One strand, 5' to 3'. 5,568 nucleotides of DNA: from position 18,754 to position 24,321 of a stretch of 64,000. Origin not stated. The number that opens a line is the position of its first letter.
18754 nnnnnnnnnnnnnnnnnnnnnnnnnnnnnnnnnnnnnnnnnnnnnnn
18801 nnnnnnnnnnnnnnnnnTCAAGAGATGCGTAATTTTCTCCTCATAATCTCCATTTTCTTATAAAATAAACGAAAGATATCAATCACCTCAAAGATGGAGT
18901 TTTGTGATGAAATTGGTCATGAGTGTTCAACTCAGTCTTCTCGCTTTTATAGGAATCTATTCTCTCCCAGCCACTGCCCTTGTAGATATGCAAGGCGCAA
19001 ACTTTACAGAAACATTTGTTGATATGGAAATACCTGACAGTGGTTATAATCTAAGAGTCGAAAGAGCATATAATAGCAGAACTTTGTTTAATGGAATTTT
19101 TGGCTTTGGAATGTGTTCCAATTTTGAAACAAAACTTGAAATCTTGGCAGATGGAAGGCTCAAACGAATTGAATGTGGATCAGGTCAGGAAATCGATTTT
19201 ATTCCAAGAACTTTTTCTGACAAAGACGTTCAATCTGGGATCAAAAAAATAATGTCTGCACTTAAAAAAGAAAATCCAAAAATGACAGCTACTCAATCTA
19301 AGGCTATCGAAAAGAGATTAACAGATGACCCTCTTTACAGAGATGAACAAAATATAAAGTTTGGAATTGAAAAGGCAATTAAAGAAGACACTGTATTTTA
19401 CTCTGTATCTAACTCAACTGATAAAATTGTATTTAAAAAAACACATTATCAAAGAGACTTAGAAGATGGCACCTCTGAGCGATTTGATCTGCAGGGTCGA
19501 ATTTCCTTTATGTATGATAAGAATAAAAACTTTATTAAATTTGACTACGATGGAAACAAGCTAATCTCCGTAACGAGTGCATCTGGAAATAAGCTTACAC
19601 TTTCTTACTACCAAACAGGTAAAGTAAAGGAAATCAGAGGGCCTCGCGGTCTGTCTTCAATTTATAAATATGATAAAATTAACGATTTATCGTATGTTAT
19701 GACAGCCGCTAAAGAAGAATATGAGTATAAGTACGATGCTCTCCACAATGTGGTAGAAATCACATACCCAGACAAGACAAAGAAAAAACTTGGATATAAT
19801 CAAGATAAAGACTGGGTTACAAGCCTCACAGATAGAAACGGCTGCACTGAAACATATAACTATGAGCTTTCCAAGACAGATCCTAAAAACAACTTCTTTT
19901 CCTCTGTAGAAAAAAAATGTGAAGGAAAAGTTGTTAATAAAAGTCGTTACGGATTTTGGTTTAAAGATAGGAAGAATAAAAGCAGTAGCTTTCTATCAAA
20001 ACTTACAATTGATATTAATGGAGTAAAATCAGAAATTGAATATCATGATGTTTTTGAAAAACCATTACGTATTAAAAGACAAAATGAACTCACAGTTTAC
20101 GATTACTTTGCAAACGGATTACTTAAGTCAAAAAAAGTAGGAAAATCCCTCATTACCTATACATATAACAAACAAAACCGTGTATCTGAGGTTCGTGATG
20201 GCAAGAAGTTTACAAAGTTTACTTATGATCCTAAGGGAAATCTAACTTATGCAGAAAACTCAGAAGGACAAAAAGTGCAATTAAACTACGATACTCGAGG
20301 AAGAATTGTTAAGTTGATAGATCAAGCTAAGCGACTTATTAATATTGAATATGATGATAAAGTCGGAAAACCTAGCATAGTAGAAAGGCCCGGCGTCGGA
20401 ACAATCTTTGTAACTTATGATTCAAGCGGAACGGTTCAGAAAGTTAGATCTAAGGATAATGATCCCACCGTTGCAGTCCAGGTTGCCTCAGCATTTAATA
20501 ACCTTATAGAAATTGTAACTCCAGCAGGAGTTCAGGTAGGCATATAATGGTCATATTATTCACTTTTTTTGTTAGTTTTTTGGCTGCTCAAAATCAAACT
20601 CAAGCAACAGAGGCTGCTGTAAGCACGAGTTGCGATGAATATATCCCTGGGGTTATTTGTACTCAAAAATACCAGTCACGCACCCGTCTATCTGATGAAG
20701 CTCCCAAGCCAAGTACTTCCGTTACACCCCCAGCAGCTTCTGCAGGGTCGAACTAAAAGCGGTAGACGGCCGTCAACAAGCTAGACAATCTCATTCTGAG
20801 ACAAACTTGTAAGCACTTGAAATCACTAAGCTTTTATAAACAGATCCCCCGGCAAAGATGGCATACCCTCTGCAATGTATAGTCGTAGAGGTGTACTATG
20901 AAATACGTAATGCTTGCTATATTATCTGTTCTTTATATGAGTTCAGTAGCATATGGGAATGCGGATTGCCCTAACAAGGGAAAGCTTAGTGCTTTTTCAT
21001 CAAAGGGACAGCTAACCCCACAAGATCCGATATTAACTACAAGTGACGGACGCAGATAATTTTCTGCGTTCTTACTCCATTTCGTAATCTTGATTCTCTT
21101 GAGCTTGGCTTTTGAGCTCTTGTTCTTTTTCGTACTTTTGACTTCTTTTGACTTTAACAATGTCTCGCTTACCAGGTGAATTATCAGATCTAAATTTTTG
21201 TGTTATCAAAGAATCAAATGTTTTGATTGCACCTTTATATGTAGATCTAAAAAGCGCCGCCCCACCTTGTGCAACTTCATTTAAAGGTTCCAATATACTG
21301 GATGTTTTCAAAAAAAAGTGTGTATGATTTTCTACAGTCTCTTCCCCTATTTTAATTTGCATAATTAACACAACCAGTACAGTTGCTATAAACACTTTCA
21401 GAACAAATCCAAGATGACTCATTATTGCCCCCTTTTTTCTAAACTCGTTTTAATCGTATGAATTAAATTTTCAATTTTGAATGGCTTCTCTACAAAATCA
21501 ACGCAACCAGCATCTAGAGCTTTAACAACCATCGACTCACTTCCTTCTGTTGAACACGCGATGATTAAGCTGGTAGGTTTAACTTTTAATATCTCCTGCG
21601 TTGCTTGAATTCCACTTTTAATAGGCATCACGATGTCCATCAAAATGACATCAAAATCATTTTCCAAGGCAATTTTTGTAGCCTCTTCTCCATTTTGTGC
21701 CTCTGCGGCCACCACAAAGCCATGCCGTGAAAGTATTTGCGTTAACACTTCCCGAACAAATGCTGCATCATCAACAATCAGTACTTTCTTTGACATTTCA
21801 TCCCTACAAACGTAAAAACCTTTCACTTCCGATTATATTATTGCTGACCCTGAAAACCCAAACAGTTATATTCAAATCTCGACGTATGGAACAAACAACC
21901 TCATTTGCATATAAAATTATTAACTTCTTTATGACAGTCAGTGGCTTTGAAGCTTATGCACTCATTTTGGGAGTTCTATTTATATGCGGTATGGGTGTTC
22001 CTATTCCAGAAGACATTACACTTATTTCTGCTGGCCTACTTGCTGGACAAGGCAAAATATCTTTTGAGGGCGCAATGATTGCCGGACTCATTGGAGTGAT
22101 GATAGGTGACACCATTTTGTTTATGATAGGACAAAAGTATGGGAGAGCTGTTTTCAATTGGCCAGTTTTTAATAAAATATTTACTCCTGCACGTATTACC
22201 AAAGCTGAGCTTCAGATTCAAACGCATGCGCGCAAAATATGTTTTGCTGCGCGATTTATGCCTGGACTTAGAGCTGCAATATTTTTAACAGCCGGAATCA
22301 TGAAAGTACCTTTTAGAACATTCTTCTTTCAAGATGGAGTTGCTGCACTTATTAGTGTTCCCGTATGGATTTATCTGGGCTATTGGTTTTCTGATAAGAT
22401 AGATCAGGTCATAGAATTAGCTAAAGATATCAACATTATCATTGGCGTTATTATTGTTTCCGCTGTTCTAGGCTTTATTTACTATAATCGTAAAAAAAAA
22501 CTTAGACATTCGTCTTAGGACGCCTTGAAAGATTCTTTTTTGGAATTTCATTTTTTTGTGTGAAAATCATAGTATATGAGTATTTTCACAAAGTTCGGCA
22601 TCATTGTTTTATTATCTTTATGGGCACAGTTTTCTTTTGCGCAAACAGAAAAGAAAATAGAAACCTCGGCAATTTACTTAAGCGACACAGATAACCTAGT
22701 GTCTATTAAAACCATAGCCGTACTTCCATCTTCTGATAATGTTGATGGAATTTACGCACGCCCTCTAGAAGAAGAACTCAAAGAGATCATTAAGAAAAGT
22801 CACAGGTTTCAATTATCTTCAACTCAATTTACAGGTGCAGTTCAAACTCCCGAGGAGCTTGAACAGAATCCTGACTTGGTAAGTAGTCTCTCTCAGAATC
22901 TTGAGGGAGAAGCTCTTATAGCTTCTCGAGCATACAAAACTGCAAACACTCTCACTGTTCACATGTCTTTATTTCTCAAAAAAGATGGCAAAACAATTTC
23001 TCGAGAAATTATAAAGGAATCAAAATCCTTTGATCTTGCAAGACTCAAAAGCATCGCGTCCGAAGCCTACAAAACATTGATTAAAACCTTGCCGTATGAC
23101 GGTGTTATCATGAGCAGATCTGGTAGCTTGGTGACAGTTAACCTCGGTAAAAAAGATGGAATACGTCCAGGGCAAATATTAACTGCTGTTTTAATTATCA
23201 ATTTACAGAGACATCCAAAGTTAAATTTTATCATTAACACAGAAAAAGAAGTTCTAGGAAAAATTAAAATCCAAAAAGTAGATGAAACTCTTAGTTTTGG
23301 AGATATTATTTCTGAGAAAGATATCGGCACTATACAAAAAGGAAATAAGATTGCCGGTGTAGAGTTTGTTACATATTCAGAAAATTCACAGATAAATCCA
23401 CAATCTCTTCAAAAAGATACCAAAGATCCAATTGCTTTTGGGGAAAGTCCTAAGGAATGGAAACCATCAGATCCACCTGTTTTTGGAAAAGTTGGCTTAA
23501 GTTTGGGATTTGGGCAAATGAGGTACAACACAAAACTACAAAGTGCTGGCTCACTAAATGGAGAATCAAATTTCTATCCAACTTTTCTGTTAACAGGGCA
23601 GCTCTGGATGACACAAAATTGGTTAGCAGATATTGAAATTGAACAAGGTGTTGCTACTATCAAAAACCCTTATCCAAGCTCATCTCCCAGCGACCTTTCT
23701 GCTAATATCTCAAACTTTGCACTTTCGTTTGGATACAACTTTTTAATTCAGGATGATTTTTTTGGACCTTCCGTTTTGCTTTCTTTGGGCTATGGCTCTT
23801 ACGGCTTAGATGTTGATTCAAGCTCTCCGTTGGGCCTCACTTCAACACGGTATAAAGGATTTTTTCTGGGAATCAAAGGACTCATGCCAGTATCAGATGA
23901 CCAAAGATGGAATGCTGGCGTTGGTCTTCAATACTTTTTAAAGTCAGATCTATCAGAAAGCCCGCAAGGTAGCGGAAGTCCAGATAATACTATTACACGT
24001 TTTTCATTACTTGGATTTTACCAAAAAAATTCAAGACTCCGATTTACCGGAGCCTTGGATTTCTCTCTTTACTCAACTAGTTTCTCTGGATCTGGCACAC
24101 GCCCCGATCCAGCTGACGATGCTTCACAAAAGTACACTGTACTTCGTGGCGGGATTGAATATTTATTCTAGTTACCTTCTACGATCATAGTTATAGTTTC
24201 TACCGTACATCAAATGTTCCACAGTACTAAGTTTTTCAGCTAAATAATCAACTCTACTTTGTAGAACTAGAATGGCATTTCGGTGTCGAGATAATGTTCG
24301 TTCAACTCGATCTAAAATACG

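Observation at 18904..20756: The Tad/Flp operon ends in a YD-repeat protein plus a translationally coupled tiny secreted ORF, matching the Bdellovibrio host-interaction (hit) locus layout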

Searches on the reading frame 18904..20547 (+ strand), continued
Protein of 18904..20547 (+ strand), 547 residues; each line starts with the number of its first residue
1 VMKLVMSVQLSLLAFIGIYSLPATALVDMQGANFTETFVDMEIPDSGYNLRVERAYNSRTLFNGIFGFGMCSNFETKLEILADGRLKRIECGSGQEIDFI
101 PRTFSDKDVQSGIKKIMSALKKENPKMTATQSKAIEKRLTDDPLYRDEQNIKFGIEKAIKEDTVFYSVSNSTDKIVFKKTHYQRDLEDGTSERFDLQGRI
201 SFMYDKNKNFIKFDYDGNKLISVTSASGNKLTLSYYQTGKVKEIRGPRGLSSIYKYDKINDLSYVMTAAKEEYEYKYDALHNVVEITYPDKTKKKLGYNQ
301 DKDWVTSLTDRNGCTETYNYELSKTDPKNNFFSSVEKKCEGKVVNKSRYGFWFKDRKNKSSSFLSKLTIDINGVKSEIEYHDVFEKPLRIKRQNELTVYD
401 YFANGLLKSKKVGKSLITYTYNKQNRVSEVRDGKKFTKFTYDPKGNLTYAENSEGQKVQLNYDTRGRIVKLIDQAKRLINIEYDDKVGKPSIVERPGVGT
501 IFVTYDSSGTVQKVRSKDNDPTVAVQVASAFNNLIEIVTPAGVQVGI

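Call 46: fold_search(model_id=the predicted structure, library=pdb)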
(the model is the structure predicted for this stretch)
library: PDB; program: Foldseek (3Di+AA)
matches with E <= 10: 562; with E <= 0.001: 61
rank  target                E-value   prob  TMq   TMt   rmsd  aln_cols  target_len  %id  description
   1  8qjc                  2.5e-23  1.00  0.24  0.13  22.3       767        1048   11  T6SS-linked Rhs repeat protein - Salmonella bongori Rhs-core domain with toxin domain (released 2024-09-25)
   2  8qjd_B                2.5e-23  1.00  0.24  0.13  22.6       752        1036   11  T6SS-linked Rhs repeat protein - Salmonella bongori Rhs-core domain (released 2024-09-25)
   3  8qjb_A                8.2e-23  1.00  0.24  0.13  22.4       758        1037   12  T6SS-linked Rhs repeat protein - Salmonella bongori Rhs-core domain extended N-terminus (released 2024-09-25)
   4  8qja_A                3.3e-22  1.00  0.63  0.36   5.2       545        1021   13  T6SS-linked Rhs repeat protein - Advenella mimigardefordensis VgrG-Rhs core (released 2024-09-25)
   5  8qja_D                5.6e-22  1.00  0.56  0.33   6.8       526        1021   13  T6SS-linked Rhs repeat protein - Advenella mimigardefordensis VgrG-Rhs core (released 2024-09-25)
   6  8qja_B                7.2e-22  1.00  0.22  0.13  21.5       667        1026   13  T6SS-linked Rhs repeat protein - Advenella mimigardefordensis VgrG-Rhs core (released 2024-09-25)
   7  8qja_C                3.5e-21  1.00  0.55  0.32   7.3       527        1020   14  T6SS-linked Rhs repeat protein - Advenella mimigardefordensis VgrG-Rhs core (released 2024-09-25)
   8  7pq5                  4.2e-21  1.00  0.26  0.14  25.4       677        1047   13  Photorhabdus laumondii T6SS-associated Rhs protein carrying the Tre23 toxin domain (released 2021-12-01)
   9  7q97_A                1.0e-20  1.00  0.23  0.13  23.4       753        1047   13  Structure of the bacterial type VI secretion system effector RhsA. (released 2021-12-22)
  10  8cp6_B                4.4e-19  1.00  0.31  0.18  16.0       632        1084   12  Type six secretion system exported effector 5 (Tse5) (released 2023-12-06)
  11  8uxt                  6.2e-19  1.00  0.23  0.11  20.1       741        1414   12  Acinetobacter baumannii Tse15 Rhs effector, toxin cleavage mutant (D1369N, D1391N) (released 2024-10-09)
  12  8h8b                  7.9e-19  1.00  0.23  0.14  20.3       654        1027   13  Type VI secretion system effector RhsP in its pre-autoproteolysis and monomeric form (released 2023-01-18)
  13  9ifo_A                1.2e-18  1.00  0.27  0.12  14.0       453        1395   14  Structure of Teneurin-Like Protein (TLP) (released 2026-03-11)
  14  8uy4_A                1.4e-18  1.00  0.32  0.16  17.8       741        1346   13  Acinetobacter baumannii Tse15 Rhs effector (released 2024-10-09)
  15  8h8a_A                6.0e-17  1.00  0.34  0.23  15.9       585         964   12  Type VI secretion system effector RhsP in its post-autoproteolysis and monomeric form (released 2023-01-18)
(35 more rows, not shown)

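Call 66: find_encoding_contigs(protein=P0119, flank=4000, max_places=2)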
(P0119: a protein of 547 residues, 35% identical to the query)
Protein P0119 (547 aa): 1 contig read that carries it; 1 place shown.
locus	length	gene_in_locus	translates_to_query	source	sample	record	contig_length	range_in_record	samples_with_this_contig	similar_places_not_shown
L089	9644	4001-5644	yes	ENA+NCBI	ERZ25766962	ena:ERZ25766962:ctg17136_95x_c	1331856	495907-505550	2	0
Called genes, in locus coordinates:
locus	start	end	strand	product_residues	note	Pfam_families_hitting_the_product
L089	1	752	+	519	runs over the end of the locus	PF00263:Secretin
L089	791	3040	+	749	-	PF00005:ABC_tran (faint), PF01656:CbiA, PF02374:ArsA_ATPase (faint), PF10609:ParA (weak), PF13614:AAA_31 (weak), PF00437:T2SSE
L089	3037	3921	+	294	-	PF00482:T2SSF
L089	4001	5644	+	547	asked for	PF20148:DUF6531, PF05593:RHS_repeat (faint)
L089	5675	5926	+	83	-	-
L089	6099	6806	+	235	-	-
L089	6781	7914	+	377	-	PF01636:APH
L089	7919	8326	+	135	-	PF00483:NTP_transferase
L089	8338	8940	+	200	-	-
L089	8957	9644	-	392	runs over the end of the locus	-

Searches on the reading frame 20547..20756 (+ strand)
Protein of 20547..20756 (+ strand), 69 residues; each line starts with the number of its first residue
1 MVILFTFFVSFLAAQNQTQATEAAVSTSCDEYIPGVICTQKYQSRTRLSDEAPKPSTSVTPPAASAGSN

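Call 5: search_protein_families(library=pfam, proteins=[window:20547-20756:+], max_evalue=0.01)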
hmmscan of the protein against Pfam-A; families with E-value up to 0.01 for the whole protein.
window:20547-20756:+ (69 aa): 0 families

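Call 6: search_protein_families(library=ncbifam, proteins=[window:20547-20756:+], max_evalue=0.01)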
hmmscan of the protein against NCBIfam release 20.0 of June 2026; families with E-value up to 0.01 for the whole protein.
window:20547-20756:+ (69 aa): 0 families

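Call 29: find_homologous_proteins(query=window:20547-20753:+, max_evalue=10)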
Query window:20547-20753:+ (69 aa): 3 proteins with E <= 10 among 3 candidates.
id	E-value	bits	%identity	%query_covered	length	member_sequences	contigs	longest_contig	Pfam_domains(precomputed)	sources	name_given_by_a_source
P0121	4.9e-37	141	100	100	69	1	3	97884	-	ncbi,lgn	-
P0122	6.6e-21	91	72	88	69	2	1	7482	-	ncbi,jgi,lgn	jgi:hypothetical protein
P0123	2.7e-16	76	58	100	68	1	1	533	-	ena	-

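Call 30: find_encoding_contigs(protein=P0121, flank=3000, max_places=3)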
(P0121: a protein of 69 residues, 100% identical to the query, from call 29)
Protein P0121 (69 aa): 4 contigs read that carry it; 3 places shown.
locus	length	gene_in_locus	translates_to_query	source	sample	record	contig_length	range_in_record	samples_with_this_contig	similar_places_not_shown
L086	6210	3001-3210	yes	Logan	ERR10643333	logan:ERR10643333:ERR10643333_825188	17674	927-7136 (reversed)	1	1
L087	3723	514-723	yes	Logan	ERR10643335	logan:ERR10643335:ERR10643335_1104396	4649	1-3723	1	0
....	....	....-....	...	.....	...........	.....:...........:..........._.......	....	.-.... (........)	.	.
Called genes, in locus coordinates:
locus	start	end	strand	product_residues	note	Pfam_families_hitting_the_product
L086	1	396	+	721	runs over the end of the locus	PF00005:ABC_tran (faint), PF00142:Fer4_NifH (weak), PF01656:CbiA, PF02374:ArsA_ATPase (faint), PF10609:ParA, PF13614:AAA_31 (weak), PF00437:T2SSE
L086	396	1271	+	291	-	PF00482:T2SSF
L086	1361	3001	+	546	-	PF20148:DUF6531 (weak), PF05593:RHS_repeat (faint), PF25023:TEN_YD-shell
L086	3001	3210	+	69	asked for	-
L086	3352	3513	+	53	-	-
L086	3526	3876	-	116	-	-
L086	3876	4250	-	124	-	PF00072:Response_reg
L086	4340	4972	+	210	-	PF09335:VTT_dom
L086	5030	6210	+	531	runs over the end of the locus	-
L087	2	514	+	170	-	?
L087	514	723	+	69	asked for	-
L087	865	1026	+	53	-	-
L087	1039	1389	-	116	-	-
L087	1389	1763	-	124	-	PF00072:Response_reg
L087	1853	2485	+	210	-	PF09335:VTT_dom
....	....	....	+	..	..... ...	-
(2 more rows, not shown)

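Call 54: predict_structure(alignment_id=A3)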
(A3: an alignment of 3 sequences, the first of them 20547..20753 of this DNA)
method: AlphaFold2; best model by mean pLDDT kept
length: 69 residues; sequences in the alignment: 3
mean_pLDDT: 53.1   pTM: 0.24
mean pLDDT of the five models: 53.1, 50.7, 50.3, 46.1, 45.2
residues with pLDDT >= 90: 0; 70-90: 12; 50-70: 20; < 50: 37
segments of 3 or more residues with pLDDT < 50: 22-27, 30-32, 45-53, 55-63, 65-69
pLDDT, mean of each block of 10 residues (from residue 1): 76 59 48 51 48 45 42
secondary structure, 60 per line:
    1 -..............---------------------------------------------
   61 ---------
elements in order: H2-15

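Call 55: search_protein_representatives(alignment_id=A3)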
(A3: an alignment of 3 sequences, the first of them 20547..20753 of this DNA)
Query: 3 sequences, 69 profile positions. Proteins with E-value up to 0.001 (for the whole library): 4; up to 1e-10: 2; up to 1e-30: 1. The best 4 are listed.
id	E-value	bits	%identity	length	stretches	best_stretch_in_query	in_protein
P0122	4.9e-41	154.8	-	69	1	1-69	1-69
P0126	1.7e-19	85.8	-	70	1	1-66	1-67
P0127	7.1e-05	38.9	-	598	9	21-49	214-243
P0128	5.4e-04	36.1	-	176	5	23-37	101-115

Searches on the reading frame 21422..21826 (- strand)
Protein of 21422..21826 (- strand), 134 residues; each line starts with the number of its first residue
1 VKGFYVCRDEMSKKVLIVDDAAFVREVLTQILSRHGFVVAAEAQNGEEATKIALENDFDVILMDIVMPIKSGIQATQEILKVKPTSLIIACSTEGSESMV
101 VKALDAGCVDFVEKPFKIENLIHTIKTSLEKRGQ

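Call 6: search_protein_families(library=ncbifam, proteins=[window:21422-21826:-], max_evalue=0.01)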
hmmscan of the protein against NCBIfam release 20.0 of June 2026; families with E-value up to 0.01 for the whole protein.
window:21422-21826:- (134 aa): 105 families (the best 25 are shown)
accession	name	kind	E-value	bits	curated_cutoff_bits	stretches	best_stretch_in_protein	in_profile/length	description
NF041367.1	CheY_Halo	equivalog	2.1e-29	102.2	200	1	15-126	1-111/114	chemotaxis protein CheY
NF001965.0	PRK00742.1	subfamily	1.4e-26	93.6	293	1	11-130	2-124/357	chemotaxis-specific protein-glutamate methyltransferase CheB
NF009206.0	PRK12555.1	subfamily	2.7e-23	82.5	342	1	14-117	2-107/340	chemotaxis-specific protein-glutamate methyltransferase CheB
NF008469.0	PRK11361.1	equivalog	1.1e-20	73.7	714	1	12-131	4-122/461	acetoacetate metabolism transcriptional regulator AtoC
TIGR02154.1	PhoB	equivalog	3.5e-19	69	296.2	1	11-131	1-122/226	phosphate regulon transcriptional regulator PhoB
NF040689.1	MtrAB_MtrA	equivalog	6.5e-19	68.2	300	1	15-131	1-115/219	MtrAB system response regulator MtrA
NF007018.1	PRK09483.1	equivalog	2.1e-18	66.7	280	1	14-127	3-117/217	UvrY/SirA/GacA family response regulator transcription factor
NF053854.1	RespRegPhoBBctds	equivalog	3.2e-18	65.9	270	1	15-131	1-117/225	two-component system response regulator PhoB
NF007005.1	PRK09468.1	equivalog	2.4e-17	63.2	331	1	12-132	3-122/237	osmolarity response regulator transcription factor OmpR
NF040534.1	resp_reg_YycF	equivalog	3.6e-17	62.4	340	1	13-132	1-118/231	response regulator YycF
NF047654.1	DiguCycDgcRLepto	equivalog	3.9e-17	62.1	500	1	11-127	1-118/295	diguanylate cyclase DgcR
NF047793.1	ResRegPgtA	equivalog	8.4e-17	61.1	650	1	12-133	5-125/414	two-component system response regulator PgtA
NF008199.0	PRK10955.1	equivalog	1.3e-16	61.2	341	1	13-130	2-116/232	envelope stress response regulator transcription factor CpxR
NF041733.1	resp_reg_CseB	equivalog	2.6e-16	59.7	350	1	14-131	2-117/228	two-component system response regulator CseB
NF051870.1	NAssimRespRegNtrX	equivalog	3.4e-16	59.2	600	1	13-131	2-121/452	nitrogen assimilation response regulator NtrX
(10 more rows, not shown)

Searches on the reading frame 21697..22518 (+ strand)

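Call 50: search_protein_families(library=pfam, proteins=[window:21697-22518:+], max_evalue=0.01)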
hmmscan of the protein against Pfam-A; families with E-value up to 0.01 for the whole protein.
window:21697-22518:+ (273 aa): 1 family
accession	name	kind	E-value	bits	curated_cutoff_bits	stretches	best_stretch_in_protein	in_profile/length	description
PF09335.16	VTT_dom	-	2.2e-18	67.4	33.9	1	103-229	1-122/123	VTT domain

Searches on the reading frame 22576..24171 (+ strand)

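Call 6: search_protein_families(library=ncbifam, proteins=[window:22576-24171:+], max_evalue=0.01)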
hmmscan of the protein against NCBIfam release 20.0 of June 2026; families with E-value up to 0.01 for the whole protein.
window:22576-24171:+ (531 aa): 0 families

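Call 50: search_protein_families(library=pfam, proteins=[window:22576-24171:+], max_evalue=0.01)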
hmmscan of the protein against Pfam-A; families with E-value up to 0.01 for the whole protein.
window:22576-24171:+ (531 aa): 2 families
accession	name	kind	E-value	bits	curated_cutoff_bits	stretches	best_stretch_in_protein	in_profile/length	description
PF13505.12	OMP_b-brl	-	0.0051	17.4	28.7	1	304-453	20-152/175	Outer membrane protein beta-barrel domain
PF16538.11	FlgT_C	-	0.0087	16.9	27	0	185-255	3-71/77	Flagellar assembly protein T, C-terminal domain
